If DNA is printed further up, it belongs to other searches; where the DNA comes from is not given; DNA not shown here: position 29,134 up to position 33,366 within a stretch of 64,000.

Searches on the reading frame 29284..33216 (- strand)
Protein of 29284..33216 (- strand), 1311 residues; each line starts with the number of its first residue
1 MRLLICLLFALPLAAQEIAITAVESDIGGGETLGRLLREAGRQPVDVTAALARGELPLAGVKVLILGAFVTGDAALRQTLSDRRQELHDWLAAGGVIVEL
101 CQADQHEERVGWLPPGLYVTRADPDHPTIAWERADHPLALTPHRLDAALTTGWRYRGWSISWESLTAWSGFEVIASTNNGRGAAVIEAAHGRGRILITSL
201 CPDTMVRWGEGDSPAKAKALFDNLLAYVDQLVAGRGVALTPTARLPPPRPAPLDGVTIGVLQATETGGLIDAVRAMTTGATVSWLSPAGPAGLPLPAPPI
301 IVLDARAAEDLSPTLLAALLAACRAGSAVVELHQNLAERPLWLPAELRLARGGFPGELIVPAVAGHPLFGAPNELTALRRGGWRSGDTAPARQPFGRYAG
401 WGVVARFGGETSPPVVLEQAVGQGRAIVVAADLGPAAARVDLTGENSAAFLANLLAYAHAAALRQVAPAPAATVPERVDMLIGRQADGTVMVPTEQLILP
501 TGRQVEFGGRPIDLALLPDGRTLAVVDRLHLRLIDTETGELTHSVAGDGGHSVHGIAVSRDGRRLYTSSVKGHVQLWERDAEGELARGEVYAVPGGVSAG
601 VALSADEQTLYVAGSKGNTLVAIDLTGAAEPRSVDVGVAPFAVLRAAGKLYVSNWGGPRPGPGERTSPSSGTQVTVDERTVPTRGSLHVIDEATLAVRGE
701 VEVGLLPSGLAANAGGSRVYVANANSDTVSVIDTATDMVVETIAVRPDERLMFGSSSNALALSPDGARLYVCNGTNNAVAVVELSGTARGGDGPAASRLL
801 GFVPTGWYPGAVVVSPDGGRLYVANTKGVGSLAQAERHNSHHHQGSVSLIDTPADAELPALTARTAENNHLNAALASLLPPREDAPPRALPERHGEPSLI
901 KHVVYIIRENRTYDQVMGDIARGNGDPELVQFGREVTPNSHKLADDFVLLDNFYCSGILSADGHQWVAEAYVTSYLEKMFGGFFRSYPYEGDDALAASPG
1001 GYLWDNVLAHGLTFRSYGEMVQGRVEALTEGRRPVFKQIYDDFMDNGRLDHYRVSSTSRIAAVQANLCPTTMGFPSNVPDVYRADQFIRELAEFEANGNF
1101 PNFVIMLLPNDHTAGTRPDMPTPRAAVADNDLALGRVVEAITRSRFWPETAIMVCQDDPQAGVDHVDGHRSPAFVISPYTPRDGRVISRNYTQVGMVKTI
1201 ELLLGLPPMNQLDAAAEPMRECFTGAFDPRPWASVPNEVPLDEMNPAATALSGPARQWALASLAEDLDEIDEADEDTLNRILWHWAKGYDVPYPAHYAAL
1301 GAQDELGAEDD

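Call 22: search_protein_families(library=pfam, proteins=[window:29284-33216:-], max_evalue=0.001)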
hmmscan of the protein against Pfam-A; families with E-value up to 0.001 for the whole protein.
window:29284-33216:- (1311 aa): 7 families
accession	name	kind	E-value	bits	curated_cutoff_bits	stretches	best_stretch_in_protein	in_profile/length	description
PF04185.19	Phosphoesterase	-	2.2e-10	40.7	23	1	930-1206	100-355/356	Phosphoesterase family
PF10282.15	Lactonase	-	3.6e-09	36.7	21.7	0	714-827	200-311/344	Lactonase, 7-bladed beta-propeller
PF25174.1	Beta-prop_THOC3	-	2.6e-07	30.4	305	1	503-619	83-193/272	THOC3 beta-propeller domain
PF08450.18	SGL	-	4.3e-07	30.2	26.3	0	531-627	62-168/246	SMP-30/Gluconolactonase/LRE-like region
PF21783.3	YNCE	-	9.5e-05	22.3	27.1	0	451-645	15-205/339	YNCE-like beta-propeller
PF06433.17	Me-amine-dh_H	-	0.00081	18.9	21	0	718-787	55-128/343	Methylamine dehydrogenase heavy chain (MADH)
PF00400.38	WD40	-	0.00082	20.3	27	0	550-577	9-38/39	WD domain, G-beta repeat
